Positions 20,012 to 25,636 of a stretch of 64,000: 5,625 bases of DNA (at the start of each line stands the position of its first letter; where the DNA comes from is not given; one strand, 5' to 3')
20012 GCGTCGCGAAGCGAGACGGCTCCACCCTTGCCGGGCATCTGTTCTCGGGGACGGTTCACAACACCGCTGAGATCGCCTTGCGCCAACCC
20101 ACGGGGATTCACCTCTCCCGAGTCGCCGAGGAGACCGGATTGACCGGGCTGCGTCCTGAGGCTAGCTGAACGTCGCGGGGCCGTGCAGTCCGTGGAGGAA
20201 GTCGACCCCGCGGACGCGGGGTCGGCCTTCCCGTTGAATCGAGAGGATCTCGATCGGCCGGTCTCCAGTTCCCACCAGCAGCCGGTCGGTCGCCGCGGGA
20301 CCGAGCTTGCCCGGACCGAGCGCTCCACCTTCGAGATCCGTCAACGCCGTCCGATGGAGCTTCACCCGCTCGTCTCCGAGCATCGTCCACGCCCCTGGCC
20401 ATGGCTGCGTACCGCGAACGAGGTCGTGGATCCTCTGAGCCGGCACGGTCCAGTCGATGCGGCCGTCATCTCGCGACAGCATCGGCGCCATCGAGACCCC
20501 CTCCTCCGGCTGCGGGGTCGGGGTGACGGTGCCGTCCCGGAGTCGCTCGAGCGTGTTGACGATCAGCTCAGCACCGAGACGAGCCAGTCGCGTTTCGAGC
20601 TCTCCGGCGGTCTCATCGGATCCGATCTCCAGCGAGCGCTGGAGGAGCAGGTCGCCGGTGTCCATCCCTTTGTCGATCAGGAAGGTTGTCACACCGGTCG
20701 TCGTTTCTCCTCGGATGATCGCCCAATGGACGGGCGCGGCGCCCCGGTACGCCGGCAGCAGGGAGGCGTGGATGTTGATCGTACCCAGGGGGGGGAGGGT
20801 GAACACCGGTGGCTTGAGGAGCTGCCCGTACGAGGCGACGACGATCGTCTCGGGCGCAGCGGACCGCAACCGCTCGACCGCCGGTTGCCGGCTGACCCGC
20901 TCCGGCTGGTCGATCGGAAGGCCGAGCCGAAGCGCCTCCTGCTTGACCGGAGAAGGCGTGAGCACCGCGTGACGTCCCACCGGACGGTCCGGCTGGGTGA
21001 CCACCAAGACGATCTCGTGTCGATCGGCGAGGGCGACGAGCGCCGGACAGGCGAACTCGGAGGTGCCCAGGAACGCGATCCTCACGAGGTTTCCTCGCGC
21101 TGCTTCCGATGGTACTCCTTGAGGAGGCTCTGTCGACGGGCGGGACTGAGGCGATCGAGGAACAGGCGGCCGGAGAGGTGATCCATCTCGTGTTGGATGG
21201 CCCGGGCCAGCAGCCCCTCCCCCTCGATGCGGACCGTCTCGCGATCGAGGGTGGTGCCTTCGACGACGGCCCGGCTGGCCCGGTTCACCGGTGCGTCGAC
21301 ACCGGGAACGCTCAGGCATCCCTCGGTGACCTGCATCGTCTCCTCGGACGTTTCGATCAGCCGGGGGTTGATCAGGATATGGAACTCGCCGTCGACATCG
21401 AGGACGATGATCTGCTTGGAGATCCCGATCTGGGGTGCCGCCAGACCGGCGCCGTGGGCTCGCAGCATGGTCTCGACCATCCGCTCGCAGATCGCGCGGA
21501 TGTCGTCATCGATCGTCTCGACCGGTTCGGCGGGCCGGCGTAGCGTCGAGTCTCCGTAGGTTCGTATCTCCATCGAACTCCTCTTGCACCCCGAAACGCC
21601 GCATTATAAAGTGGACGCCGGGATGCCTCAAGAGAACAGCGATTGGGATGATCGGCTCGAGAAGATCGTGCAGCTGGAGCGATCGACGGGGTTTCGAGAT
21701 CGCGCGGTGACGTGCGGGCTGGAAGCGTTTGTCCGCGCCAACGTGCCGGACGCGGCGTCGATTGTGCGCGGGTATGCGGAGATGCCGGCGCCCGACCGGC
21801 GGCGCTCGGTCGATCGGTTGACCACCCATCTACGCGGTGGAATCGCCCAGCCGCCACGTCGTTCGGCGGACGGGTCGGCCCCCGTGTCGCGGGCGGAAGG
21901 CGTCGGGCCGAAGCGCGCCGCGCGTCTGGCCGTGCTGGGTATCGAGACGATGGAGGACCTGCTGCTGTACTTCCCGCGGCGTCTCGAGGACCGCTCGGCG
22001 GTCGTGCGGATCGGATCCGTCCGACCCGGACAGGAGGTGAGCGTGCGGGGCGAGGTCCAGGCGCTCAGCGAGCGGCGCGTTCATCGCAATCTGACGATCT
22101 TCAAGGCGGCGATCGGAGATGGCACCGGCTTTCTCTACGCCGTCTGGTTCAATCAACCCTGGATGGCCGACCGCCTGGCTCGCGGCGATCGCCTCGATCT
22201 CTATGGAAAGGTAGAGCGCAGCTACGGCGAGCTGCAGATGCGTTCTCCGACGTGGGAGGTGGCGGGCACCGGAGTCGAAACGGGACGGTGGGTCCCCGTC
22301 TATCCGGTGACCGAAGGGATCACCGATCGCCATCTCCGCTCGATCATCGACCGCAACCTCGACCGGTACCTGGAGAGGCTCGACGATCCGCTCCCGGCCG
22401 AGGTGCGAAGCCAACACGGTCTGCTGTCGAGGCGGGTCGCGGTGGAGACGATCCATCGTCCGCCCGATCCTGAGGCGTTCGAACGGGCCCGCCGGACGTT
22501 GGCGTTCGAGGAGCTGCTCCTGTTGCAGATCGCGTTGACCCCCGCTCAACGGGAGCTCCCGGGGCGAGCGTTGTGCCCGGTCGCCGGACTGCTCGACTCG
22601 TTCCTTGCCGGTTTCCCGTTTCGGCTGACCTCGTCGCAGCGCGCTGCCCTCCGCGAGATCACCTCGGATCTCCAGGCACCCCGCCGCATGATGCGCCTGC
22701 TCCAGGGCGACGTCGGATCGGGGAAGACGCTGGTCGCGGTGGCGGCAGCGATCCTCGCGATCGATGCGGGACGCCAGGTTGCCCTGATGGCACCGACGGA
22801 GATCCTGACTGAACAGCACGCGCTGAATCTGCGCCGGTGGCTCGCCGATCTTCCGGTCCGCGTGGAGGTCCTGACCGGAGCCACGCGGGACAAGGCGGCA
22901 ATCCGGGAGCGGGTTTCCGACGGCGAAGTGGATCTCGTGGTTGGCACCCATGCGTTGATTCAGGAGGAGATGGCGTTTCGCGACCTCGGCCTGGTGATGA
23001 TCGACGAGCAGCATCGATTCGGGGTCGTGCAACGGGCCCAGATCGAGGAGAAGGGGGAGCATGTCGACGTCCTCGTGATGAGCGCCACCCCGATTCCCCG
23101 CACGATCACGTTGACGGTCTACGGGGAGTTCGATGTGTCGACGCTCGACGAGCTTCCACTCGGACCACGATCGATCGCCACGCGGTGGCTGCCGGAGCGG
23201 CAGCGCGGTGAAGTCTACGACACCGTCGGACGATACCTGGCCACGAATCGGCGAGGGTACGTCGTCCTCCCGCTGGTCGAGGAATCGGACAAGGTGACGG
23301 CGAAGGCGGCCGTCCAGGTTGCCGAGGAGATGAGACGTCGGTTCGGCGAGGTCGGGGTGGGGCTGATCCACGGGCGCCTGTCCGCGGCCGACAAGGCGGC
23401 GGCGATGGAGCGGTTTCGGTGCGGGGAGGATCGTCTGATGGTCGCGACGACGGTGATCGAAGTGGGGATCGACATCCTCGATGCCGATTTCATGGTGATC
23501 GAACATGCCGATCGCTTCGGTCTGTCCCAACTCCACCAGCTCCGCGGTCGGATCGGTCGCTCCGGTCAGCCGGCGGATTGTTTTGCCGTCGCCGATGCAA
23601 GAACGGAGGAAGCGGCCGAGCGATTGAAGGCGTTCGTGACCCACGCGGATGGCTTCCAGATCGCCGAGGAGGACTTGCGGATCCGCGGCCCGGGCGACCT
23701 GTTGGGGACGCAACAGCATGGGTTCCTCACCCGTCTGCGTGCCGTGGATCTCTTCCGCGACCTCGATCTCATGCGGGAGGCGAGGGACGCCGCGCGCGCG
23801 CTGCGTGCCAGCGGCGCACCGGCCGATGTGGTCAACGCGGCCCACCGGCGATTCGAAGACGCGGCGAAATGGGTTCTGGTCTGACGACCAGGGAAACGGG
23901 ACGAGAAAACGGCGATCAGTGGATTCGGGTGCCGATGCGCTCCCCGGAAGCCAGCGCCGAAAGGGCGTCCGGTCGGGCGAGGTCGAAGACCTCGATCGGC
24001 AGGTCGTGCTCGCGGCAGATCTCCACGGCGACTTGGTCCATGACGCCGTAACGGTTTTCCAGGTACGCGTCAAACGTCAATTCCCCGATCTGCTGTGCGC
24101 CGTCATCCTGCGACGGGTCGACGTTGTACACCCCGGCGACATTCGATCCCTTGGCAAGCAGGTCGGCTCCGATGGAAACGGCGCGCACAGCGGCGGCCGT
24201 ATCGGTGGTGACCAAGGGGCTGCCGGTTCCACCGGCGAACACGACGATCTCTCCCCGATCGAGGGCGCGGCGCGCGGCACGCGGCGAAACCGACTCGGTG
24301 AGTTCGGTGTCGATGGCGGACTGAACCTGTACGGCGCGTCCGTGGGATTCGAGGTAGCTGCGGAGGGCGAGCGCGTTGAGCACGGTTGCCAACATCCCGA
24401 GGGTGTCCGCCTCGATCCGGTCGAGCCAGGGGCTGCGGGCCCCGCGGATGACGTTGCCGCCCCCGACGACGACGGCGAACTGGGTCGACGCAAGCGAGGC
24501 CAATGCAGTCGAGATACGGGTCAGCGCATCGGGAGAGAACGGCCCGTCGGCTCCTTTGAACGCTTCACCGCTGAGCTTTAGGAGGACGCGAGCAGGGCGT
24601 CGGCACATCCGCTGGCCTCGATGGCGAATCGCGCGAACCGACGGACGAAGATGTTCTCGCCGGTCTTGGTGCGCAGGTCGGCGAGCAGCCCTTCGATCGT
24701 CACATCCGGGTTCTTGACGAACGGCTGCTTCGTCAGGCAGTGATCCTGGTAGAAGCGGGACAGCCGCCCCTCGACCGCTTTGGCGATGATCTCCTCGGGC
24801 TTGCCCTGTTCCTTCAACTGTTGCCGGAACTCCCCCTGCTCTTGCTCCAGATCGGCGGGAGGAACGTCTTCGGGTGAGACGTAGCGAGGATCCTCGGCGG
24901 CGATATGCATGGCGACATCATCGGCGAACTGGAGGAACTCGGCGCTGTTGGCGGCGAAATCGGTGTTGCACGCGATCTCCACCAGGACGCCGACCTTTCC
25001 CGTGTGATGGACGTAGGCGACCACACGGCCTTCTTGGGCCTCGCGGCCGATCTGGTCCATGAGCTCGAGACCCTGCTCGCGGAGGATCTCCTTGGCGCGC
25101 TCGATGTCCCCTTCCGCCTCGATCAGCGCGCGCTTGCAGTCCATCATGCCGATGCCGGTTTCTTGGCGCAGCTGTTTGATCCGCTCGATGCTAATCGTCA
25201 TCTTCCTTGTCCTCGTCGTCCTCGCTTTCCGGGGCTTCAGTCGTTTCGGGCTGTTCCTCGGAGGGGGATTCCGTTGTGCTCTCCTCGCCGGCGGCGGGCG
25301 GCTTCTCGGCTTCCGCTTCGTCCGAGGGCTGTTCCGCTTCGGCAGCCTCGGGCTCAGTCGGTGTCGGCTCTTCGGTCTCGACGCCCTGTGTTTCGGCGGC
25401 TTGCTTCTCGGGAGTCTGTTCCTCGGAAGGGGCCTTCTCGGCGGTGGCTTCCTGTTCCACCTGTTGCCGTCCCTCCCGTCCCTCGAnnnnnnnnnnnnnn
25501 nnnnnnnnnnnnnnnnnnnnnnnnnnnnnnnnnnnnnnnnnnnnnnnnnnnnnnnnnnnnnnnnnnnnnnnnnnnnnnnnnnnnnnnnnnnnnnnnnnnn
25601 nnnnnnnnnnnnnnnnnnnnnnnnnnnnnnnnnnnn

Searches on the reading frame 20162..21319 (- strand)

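Call 91: search_protein_families(library=pfam, proteins=[window:20162-21319:-], max_evalue=0.000001)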
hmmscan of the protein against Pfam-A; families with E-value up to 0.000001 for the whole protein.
window:20162-21319:- (385 aa): 2 families
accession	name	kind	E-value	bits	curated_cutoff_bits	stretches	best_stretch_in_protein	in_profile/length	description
PF00551.24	Formyl_trans_N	-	2.4e-38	132.2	26.1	1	80-256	2-180/181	Formyl transferase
PF02911.23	Formyl_trans_C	-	2.7e-23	82.4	21.1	1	281-377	2-98/100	Formyl transferase, C-terminal domain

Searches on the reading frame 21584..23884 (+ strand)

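Call 22: search_protein_families(library=pfam, proteins=[window:21584-23884:+], max_evalue=0.00001)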
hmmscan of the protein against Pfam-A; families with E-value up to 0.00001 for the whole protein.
window:21584-23884:+ (766 aa): 8 families
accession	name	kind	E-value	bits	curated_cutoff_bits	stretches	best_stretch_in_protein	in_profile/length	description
PF17191.10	RecG_wedge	-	2.4e-33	115.4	23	1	104-259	5-159/162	RecG wedge domain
PF00270.35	DEAD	-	8.3e-24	84.6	26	1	350-508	2-164/167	DEAD/DEAH box helicase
PF00271.37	Helicase_C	-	2.2e-16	60.5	23.5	1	575-661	30-110/110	Helicase conserved C-terminal domain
PF19833.4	RecG_dom3_C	-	2.3e-12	47.2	26.8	1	688-740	2-54/87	ATP-dependent DNA helicase RecG, domain 3, C-terminal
PF04851.21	ResIII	-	1.8e-10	41.4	22.5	1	347-503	3-162/164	Type III restriction enzyme, res subunit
PF01336.31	tRNA_anti-codon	-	2.4e-08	34.2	27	1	152-226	1-74/75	OB-fold nucleic acid binding domain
PF22590.2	Cas3-like_C_2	-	7.3e-08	33.1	27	1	573-660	12-104/106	CRISPR-associated nuclease/helicase Cas3, C-terminal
PF13604.12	AAA_30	-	1e-05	25.8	27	0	348-485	2-106/191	AAA domain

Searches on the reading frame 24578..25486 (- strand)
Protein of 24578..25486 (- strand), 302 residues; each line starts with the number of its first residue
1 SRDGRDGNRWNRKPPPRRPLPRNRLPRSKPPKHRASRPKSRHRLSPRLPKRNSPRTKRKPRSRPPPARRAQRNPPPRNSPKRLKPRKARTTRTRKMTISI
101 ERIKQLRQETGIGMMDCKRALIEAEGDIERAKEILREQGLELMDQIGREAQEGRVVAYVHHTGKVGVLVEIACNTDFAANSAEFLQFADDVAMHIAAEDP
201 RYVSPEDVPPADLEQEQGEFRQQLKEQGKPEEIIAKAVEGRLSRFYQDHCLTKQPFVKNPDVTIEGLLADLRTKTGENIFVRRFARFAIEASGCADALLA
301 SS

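Call 90: search_protein_families(library=pfam, proteins=[window:24578-25486:-], max_evalue=0.000001)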
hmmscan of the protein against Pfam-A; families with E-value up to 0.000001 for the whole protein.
window:24578-25486:- (302 aa): 1 family
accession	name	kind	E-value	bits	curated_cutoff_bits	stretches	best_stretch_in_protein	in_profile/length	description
PF00889.24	EF_TS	-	4e-36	124.9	27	1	150-289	77-202/204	Elongation factor TS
